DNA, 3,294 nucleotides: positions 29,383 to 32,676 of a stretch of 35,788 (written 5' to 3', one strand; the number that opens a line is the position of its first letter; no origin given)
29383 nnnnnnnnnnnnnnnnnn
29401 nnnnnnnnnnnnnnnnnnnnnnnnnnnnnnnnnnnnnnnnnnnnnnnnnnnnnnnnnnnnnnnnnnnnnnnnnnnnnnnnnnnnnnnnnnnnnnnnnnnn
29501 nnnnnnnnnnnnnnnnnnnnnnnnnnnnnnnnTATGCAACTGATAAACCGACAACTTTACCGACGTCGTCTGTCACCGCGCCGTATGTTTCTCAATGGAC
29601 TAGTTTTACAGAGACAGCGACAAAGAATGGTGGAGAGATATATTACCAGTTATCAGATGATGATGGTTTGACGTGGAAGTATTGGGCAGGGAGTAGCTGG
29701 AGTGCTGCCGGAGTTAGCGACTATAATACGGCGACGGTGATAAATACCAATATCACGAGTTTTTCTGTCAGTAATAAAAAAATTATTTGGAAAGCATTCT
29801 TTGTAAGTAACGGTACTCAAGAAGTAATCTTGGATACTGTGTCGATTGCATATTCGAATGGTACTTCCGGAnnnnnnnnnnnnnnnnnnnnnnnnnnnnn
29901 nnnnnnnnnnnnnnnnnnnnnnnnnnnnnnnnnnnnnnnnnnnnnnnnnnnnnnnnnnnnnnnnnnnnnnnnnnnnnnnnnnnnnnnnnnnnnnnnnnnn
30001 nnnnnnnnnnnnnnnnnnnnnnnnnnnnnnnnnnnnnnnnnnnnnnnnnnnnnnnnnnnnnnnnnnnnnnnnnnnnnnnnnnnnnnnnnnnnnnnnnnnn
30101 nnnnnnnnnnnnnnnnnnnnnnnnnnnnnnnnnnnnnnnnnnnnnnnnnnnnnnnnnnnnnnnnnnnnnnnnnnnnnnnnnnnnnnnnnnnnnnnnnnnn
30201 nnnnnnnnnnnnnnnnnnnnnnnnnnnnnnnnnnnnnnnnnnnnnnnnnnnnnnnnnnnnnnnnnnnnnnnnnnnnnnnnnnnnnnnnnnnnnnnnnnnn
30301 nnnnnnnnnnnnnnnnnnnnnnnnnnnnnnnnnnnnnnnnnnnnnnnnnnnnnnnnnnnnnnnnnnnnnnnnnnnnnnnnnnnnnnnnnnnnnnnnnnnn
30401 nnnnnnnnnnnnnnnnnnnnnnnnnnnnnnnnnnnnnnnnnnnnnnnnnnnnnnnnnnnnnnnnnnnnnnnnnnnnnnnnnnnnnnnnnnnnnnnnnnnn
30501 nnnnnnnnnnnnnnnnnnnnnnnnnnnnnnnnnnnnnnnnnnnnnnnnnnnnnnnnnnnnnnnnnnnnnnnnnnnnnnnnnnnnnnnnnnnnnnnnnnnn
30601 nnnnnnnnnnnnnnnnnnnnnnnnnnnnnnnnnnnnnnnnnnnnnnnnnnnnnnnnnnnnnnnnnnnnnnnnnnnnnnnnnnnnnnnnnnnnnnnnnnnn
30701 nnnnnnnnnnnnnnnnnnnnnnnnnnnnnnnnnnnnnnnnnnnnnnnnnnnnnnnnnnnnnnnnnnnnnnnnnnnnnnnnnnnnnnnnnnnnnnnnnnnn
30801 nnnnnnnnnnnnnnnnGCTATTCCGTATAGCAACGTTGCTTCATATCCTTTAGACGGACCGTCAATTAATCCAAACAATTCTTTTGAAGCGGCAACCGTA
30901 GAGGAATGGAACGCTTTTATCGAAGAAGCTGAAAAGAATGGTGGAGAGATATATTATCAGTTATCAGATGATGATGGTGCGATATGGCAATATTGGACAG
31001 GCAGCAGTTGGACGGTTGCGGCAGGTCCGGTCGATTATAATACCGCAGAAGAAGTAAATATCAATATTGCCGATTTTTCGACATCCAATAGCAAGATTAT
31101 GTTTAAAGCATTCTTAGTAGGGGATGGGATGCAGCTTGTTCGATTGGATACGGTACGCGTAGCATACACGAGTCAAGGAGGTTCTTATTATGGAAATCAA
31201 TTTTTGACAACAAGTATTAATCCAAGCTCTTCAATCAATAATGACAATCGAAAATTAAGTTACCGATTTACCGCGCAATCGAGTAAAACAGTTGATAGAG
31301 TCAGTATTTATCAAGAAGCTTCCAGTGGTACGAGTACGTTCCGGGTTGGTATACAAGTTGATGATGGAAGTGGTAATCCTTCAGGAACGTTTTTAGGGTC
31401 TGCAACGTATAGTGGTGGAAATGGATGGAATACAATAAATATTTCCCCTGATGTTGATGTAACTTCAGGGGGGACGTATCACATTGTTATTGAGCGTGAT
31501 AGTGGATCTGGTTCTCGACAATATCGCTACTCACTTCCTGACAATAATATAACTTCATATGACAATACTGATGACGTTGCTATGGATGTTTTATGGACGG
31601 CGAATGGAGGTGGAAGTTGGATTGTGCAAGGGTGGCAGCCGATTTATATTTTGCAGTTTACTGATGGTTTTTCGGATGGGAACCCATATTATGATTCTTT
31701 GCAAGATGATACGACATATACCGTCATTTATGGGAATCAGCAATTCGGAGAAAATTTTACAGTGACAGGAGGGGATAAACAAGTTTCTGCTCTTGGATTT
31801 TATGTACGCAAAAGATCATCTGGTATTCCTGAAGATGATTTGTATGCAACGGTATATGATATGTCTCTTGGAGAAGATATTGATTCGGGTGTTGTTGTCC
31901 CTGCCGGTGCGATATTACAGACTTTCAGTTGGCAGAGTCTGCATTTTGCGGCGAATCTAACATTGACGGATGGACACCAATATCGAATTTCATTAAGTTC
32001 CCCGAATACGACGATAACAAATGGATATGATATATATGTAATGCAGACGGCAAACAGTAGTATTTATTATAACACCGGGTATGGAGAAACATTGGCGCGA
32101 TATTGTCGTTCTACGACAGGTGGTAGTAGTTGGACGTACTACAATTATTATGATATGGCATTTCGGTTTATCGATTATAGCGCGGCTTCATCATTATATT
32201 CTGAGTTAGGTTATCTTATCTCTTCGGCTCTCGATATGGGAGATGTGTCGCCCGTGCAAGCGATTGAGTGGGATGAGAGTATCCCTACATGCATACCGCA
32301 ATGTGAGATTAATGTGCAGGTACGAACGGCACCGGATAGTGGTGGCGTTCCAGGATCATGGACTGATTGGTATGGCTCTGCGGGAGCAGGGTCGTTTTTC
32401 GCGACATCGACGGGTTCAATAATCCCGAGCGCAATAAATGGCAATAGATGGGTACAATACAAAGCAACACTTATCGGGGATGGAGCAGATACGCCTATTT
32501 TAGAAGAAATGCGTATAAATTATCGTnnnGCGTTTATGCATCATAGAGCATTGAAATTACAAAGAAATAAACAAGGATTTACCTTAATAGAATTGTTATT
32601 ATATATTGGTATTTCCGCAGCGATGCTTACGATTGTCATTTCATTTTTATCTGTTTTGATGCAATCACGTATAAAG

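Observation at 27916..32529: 1537-aa prepilin at the GspI/PilV position carrying two LamG lectin domains: a self-contained pilus-tip adhesin?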

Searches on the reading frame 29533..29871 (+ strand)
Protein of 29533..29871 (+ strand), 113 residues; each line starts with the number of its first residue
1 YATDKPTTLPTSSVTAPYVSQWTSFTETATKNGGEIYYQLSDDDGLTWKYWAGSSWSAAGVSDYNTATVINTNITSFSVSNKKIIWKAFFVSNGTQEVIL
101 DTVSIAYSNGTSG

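Call 35: search_solved_structures(query=A2, max_evalue=10)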
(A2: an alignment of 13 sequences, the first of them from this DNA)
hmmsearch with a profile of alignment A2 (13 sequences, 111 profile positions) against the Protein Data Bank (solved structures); distinct sequences matched with E-value up to 10: 12.
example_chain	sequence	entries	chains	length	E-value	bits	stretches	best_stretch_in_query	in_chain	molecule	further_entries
1iub_A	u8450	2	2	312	0.23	14.8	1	35-86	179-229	Fucose-specific lectin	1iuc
1ofz_A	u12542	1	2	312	0.26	14.6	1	35-86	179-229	FUCOSE-SPECIFIC LECTIN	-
6gke_A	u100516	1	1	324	0.34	14.3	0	35-85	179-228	Fucose-specific lectin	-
5mxc_A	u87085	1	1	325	0.35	14.2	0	35-85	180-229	Fucose-specific lectin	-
6f4c_B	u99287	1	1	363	0.47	13.8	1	26-65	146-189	alpha-galactosidase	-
8b6h_Dl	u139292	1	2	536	2.1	11.7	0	38-86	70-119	COXBP,Chromosome condensation regulator RCC1 repeat protein,Chromosome condensation regula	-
4xma_A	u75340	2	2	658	2.8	11.3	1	29-84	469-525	Sialidase B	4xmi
4xyx_A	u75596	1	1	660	3.5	11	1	29-83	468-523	Sialidase B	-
4xe9_A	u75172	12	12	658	3.7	10.9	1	29-76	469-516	Sialidase B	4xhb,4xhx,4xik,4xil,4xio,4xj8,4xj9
4xog_A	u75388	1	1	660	3.7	10.9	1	29-76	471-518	Sialidase B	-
2jkb_A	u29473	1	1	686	5.5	10.4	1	29-84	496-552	SIALIDASE B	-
2vw0_A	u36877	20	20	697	5.9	10.3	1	29-84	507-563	SIALIDASE B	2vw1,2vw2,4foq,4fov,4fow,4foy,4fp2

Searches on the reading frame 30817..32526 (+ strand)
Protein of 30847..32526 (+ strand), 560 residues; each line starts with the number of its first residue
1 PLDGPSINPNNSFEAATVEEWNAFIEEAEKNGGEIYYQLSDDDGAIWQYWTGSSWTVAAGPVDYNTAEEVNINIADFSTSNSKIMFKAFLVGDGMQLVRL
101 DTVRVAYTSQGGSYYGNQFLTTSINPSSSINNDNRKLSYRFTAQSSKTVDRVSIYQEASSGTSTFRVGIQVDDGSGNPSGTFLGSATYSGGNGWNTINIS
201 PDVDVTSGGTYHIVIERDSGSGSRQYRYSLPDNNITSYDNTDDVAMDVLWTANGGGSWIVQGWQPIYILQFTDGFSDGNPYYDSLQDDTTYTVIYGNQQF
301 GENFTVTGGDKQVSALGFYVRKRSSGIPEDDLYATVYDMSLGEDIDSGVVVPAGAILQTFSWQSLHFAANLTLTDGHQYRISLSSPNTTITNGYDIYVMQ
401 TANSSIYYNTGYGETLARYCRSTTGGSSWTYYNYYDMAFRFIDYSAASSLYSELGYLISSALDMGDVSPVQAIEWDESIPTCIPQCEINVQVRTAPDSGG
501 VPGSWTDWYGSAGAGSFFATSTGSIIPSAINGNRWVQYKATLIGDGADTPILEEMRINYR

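Call 40: find_homologous_proteins(query=window:30847-32526:+, max_evalue=0.001)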
Query seq(560 aa) (560 aa): 95 proteins with E <= 0.001 among 8000 candidates.
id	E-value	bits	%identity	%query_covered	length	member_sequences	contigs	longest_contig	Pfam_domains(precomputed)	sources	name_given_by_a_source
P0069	3.0e-119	417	40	100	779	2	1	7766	PF13313.12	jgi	-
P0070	2.2e-105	372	58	19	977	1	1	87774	-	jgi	-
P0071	8.8e-96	340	55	20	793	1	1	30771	PF18705.8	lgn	-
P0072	1.0e-94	336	57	19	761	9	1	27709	PF13385.14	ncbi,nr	ncbi:TPA: hypothetical protein DCQ85_01690 [Candidatus Magasanikbacteria bacterium]|nr:hypothetical 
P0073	9.1e-91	323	55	20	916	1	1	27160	PF07963.18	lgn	-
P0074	7.5e-89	317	47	20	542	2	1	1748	-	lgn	-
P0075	7.7e-89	317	51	20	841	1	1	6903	PF13385.14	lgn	-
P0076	2.8e-87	312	57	19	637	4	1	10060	-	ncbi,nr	ncbi:MAG: hypothetical protein KAI72_04680, partial [Candidatus Pacebacteria bacterium]|nr:hypotheti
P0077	2.2e-86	309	54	19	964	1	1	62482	-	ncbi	-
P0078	2.2e-85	305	51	19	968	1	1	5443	-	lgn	-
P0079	8.6e-85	304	40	80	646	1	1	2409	-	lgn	-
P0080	3.6e-84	301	50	20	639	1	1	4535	PF07963.18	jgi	-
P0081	8.5e-84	300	53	21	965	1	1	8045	-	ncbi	-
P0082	1.3e-81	293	50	21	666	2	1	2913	-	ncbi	-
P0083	1.4e-81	293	51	19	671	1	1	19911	-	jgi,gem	-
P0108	2.9e-65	239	37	82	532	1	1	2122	PF13313.12,PF18560.8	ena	-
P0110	1.8e-64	236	37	80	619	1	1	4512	PF13313.12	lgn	-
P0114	3.1e-63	232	37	82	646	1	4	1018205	PF13313.12,PF18560.8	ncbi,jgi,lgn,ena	-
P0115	1.1e-62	231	37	81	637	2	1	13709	PF13313.12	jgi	jgi:type II secretory pathway pseudopilin PulG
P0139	3.5e-54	202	34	82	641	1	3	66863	PF13313.12,PF18560.8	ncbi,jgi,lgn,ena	-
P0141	8.3e-51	191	33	80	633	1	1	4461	PF13313.12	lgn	-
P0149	6.6e-44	169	40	39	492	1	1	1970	PF13313.12,PF18560.8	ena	-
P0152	1.7e-40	157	34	79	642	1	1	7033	PF13313.12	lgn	-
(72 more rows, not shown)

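Call 57: predict_structure(alignment_id=A5)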
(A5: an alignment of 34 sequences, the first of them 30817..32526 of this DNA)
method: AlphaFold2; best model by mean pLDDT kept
length: 570 residues; sequences in the alignment: 34
mean_pLDDT: 79.6   pTM: 0.46
mean pLDDT of the five models: 79.6, 78.0, 77.3, 76.2, 76.1
residues with pLDDT >= 90: 228; 70-90: 206; 50-70: 59; < 50: 77
segments of 3 or more residues with pLDDT < 50: 1-3, 5-9, 121-131, 241-250, 293-298, 411-422, 424-427, 431-447, 456-459
pLDDT, mean of each block of 10 residues (from residue 1): 46 67 79 93 93 94 95 95 96 92 81 84 37 59 88 87 83 92 91 92 85 92 92 69 41 70 82 74 72 49 69 73 86 92 89 90 91 87 85 87 78 46 49 45 46 57 88 92 92 87 95 96 92 86 95 86 91
secondary structure, 60 per line:
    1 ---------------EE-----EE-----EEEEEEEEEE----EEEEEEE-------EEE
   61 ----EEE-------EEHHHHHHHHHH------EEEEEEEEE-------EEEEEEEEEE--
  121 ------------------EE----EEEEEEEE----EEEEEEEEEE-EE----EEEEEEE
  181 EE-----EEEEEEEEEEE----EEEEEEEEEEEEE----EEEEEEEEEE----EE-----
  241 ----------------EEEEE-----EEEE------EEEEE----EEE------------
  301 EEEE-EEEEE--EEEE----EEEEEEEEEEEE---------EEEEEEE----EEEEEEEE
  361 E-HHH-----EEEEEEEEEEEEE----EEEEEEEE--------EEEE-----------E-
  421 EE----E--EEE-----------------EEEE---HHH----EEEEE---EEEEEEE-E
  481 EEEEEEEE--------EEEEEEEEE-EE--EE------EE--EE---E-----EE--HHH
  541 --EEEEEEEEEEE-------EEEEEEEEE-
elements in order: E30-39 E44-50 E58-60 E65-67 H77-86 E93-101 E109-118 E145-152 E157-166 E174-182 E188-198 E203-215 E220-229 E257-261 E267-270 E277-281 E286-288 E301-304 E306-310 E313-316 E321-332 E342-348 E353-361 E371-383 E388-395 E404-407 E430-432 E450-453 E464-468 E472-478 E480-488 E497-505 E543-553 E561-569

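Call 60: fold_search(model_id=the predicted structure, library=pdb)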
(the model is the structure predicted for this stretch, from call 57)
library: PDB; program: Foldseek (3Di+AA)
matches with E <= 10: 1249; with E <= 0.001: 21
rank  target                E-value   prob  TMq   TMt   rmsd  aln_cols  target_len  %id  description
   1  9euf_0                8.0e-06  0.99  0.19  0.11  24.2       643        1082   10  Cryo-EM structure of Staphylococcus aureus bacteriophage phi812 baseplate in the pre-contraction state - complete (released 2025-04-09)
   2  9euj_G                1.1e-05  0.99  0.20  0.15  31.4       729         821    9  Cryo-EM structure of Staphylococcus aureus bacteriophage phi812 baseplate in the post-contraction state - sheath initi (released 2025-04-09)
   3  4gz9_A                1.4e-05  0.91  0.15  0.15  26.4       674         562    9  Mouse Neuropilin-1, extracellular domains 1-4 (a1a2b1b2) (released 2012-10-17)
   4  2qqk_A                1.7e-05  0.75  0.13  0.13  24.5       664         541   11  Neuropilin-2 a1a2b1b2 Domains in Complex with a Semaphorin-Blocking Fab (released 2007-11-20)
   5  8ziy_A                2.7e-05  0.95  0.15  0.15  21.0       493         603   10  trypsinogen-EP-E574A (released 2025-05-21)
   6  6a48                  4.3e-05  0.72  0.13  0.11  29.3       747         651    9  Crystal structure of reelin N-terminal region (released 2019-06-19)
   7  5b4x_A                7.2e-05  0.89  0.18  0.15  33.6       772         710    9  Crystal structure of the ApoER2 ectodomain in complex with the Reelin R56 fragment (released 2017-04-26)
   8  8zdp_v                1.6e-04  0.97  0.18  0.14  77.2       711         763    8  Cryo-EM structure of Mycobacteriophage Douge Central fiber (gp20) (released 2025-06-25)
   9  8zdq_v                1.6e-04  0.97  0.18  0.12  77.2       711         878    8  Cryo-EM structure of Mycobacteriophage Douge complete baseplate (gp13, gp17, gp23, gp16, gp18 and gp20) (released 2025-06-25)
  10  7m0r_E                2.1e-04  0.44  0.12  0.13  27.4       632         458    9  Cryo-EM structure of the Sema3A/PlexinA4/Neuropilin 1 complex (released 2021-05-05)
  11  8w7n                  2.2e-04  0.41  0.13  0.08  38.4       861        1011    7  Crystal structure of the in-cell Cry1Aa purified from Bacillus thuringiensis (released 2024-03-06)
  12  9qce_C                3.3e-04  0.28  0.11  0.11  32.8       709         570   10  HA70-HA17-HA33 complex from Clostridium botulinum Serotype B1 (released 2025-09-10)
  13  8ayr_A                3.9e-04  0.90  0.13  0.11  22.3       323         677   11  Sialidases and Fucosidases of Akkermansia muciniphila are key for rapid growth on colonic mucin and nutrient sharing a (released 2023-03-01)
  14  3a7q_A                3.9e-04  0.85  0.20  0.18  32.2       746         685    9  Structural basis for specific recognition of reelin by its receptors (released 2010-03-23)
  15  9eui_Q                4.1e-04  1.00  0.20  0.13  25.4       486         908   11  Cryo-EM structure of Staphylococcus aureus bacteriophage phi812 baseplate in the post-contraction state - complete (released 2025-04-09)
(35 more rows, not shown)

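Call 75: fold_search(model_id=the predicted structure, library=viral)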
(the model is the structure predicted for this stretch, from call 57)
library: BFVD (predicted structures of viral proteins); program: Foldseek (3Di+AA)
matches with E <= 10: 1643; with E <= 0.001: 101
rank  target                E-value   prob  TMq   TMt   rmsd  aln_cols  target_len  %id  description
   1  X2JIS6                3.6e-11  1.00  0.20  0.25  21.9       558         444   12  Putative tail protein [Bacillus phage Bcp1]
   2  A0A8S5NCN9            8.5e-11  1.00  0.25  0.17  26.4       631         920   10  SH3 domain protein [Caudovirales sp. ctSxd6]
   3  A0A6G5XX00            9.9e-10  1.00  0.20  0.20  27.6       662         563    9  (no name in the UniProt tables at hand)
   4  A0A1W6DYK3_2          9.9e-10  1.00  0.20  0.15  25.9       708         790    9  DUF4815 domain-containing protein [Aeromonas phage phiA8-29]
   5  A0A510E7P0            3.6e-09  1.00  0.19  0.08  22.5       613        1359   12  (no name in the UniProt tables at hand)
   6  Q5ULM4                5.1e-09  1.00  0.20  0.09  23.4       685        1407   12  Orf90 [Lactobacillus phage LP65]
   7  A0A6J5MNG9            7.3e-09  1.00  0.24  0.34  10.3       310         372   21  Uncharacterized protein [uncultured Caudovirales phage]
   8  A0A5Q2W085            7.7e-09  1.00  0.17  0.12  30.6       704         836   11  (no name in the UniProt tables at hand)
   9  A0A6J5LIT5            8.5e-09  1.00  0.18  0.15  27.8       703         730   10  Uncharacterized protein [uncultured Caudovirales phage]
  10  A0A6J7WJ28            1.0e-08  1.00  0.21  0.32  16.4       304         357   16  Uncharacterized protein [uncultured Caudovirales phage]
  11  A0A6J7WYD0            3.1e-08  1.00  0.20  0.19  26.1       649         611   11  Uncharacterized protein [uncultured Caudovirales phage]
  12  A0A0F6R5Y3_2          3.1e-08  1.00  0.19  0.13  26.6       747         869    9  VrlC virulence-associated protein-like protein [Sinorhizobium phage phiM9]
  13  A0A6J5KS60            4.6e-08  1.00  0.19  0.13  24.6       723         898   10  Uncharacterized protein [uncultured Caudovirales phage]
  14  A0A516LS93            9.0e-08  1.00  0.15  0.09  27.9       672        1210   12  (no name in the UniProt tables at hand)
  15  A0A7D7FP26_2          9.5e-08  1.00  0.19  0.11  29.5       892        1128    9  (no name in the UniProt tables at hand)
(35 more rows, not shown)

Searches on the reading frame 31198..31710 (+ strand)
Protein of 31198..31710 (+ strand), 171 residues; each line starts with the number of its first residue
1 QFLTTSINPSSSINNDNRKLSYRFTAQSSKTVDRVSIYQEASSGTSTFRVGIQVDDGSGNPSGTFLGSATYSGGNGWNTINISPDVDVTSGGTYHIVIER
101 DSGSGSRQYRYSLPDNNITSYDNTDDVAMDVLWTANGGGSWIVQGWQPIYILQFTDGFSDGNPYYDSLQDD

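Call 37: search_solved_structures(query=A4, max_evalue=10)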
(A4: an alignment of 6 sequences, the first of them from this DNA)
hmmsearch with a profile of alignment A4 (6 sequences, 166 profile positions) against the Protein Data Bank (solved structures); distinct sequences matched with E-value up to 10: 0.

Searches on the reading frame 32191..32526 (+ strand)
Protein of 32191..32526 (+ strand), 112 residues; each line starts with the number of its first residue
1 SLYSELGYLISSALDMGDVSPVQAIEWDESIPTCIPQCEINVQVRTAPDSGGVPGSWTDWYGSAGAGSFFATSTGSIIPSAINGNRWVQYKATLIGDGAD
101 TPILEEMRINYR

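Call 36: search_solved_structures(query=A3, max_evalue=10)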
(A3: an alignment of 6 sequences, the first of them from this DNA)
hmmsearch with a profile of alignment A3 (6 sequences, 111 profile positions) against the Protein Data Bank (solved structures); distinct sequences matched with E-value up to 10: 1.
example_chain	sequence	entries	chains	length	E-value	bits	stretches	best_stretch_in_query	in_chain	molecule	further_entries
1i77_A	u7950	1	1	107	1.4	12.3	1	32-93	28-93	CYTOCHROME C3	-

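Call 48: find_related_loci(query=A3, collection=genome_contigs, flank=8000)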
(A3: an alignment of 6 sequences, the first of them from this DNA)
Query A3 (112 aa) in genome_contigs; peptide patterns used: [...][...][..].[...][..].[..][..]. (x = any residue, [..] = any of these).
36 stretches matched a pattern; 28 encode a relative of the query (tblastn E <= 1e-3); 28 distinct loci.
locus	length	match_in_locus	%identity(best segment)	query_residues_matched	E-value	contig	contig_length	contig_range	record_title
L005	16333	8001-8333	61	2-112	5e-48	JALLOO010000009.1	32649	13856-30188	Patescibacteria group bacterium AH-259-L05 AH-259-L05_NODE_9, whole genome shotgun sequence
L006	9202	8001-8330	59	3-112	5e-45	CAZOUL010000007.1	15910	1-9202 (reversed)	MAG TPA_asm: uncultured Candidatus Saccharibacteria bacterium isolate SRP193661_co1_50 genome assembly, contig: NODE_379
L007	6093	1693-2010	60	7-112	3e-44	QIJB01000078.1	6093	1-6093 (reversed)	MAG: Candidatus Campbellbacteria bacterium isolate SZUA-82 Ga0063293_10020168, whole genome shotgun sequence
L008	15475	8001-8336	55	1-112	1e-43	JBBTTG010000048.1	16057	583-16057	MAG: Patescibacteria group bacterium isolate H32-bin131_1 H32_bin131_1_000000000048, whole genome shotgun sequence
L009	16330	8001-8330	58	3-112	8e-43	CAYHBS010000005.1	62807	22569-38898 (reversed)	MAG TPA_asm: uncultured Candidatus Saccharibacteria bacterium isolate ERP119705_co11_457 genome assembly, contig: NODE_2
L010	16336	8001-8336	53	1-112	2e-42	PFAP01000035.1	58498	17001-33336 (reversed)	MAG: Candidatus Falkowbacteria bacterium CG10_big_fil_rev_8_21_14_0_10_39_11 CG10_8_21_14_0.10_scaffold_369_c, whole gen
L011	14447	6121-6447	59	1-112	4e-42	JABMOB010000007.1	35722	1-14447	MAG: Parcubacteria group bacterium isolate bin.649 k141_1190417, whole genome shotgun sequence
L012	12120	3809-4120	56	9-112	3e-42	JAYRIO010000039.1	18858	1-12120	MAG: Patescibacteria group bacterium isolate SZ_szas25bin.55 k141_484879, whole genome shotgun sequence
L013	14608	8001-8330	53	3-112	5e-42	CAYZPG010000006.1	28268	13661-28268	MAG TPA_asm: uncultured Candidatus Saccharibacteria bacterium isolate SRP173033_co2_60 genome assembly, contig: NODE_555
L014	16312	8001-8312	57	8-112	5e-41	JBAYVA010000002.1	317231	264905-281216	MAG: Candidatus Magasanikiibacteriota bacterium isolate SO_2016_LW3_49 scaffold00028_LW162_2016, whole genome shotgun se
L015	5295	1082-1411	55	3-112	9e-41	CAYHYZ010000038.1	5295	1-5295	MAG TPA_asm: uncultured Candidatus Saccharibacteria bacterium isolate ERP119705_co16_451 genome assembly, contig: NODE_1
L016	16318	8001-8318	55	1-106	3e-39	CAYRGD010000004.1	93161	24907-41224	MAG TPA_asm: uncultured Candidatus Saccharibacteria bacterium isolate SRP285395_co2_211 genome assembly, contig: NODE_27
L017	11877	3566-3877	54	8-112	1e-38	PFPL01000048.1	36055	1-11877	MAG: Candidatus Magasanikbacteria bacterium CG_4_10_14_0_2_um_filter_33_14 CG_4_10_14_0.2_scaffold_306_c, whole genome s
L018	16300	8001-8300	56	13-112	2e-38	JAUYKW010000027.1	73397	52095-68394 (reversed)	MAG: bacterium isolate C24_metabat.bin.218 C24_k141_560796, whole genome shotgun sequence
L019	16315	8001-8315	51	7-111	1e-37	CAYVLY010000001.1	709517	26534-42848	MAG TPA_asm: uncultured Gammaproteobacteria bacterium isolate SRP167671_co2_208 genome assembly, contig: NODE_3_length_7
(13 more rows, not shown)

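Call 67: search_protein_representatives(protein=window:32191-32526:+)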
Query: 112 residues. Proteins with E-value up to 0.001 (for the whole library): 745; up to 1e-10: 320; up to 1e-30: 62. The best 150 are listed.
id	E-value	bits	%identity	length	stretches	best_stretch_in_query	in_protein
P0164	2.3e-42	159.9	37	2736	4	2-111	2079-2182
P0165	2.7e-42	159.7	57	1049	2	3-112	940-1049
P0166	4.1e-42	159.1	62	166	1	6-112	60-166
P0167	1.0e-41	157.9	59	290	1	2-112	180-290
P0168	3.0e-41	156.4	46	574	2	6-112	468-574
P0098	5.9e-40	152.2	48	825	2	3-112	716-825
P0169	8.2e-40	151.7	57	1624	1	3-112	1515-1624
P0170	9.4e-40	151.5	48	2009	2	3-112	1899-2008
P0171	2.7e-39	150.1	59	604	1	4-112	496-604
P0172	3.9e-39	149.5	57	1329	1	3-112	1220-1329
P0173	1.7e-38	147.5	56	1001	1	3-112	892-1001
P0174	2.1e-38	147.2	61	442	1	3-112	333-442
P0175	4.6e-38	146.1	47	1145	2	6-112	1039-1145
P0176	6.7e-38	145.5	49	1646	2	5-112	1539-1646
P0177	1.6e-37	144.4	61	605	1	3-112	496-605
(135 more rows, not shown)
